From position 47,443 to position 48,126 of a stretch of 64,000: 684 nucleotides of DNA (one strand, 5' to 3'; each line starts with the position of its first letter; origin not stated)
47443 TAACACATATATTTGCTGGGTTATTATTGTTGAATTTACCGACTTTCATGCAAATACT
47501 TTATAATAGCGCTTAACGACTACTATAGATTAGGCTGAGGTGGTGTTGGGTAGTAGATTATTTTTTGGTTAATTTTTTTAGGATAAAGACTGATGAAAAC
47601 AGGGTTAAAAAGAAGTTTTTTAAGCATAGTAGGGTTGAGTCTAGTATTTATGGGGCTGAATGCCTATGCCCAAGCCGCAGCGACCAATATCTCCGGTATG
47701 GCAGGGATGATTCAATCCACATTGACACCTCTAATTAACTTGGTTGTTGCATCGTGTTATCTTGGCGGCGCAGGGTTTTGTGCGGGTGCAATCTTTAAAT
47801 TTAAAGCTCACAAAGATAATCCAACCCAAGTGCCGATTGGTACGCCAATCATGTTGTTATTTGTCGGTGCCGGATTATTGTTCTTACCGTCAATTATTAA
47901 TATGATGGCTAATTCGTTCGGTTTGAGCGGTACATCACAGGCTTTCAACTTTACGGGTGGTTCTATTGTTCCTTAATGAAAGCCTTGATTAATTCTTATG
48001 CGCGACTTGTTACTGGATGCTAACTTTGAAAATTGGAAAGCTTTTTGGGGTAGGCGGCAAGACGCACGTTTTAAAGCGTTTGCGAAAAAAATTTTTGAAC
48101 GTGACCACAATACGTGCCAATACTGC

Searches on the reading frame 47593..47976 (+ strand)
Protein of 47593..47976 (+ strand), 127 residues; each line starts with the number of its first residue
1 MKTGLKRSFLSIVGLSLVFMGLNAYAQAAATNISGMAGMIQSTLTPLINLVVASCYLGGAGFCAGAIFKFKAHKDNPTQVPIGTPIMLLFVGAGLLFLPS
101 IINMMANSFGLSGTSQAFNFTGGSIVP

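Call 35: search_protein_families(library=pfam, proteins=[window:47593-47976:+], max_evalue=0.001)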
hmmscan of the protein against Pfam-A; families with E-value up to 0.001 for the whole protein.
window:47593-47976:+ (127 aa): 1 family
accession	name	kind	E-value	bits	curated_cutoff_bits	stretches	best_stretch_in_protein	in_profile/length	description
PF20535.3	DUF6750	-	5.9e-05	23.4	27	1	14-113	26-124/128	Family of unknown function (DUF6750)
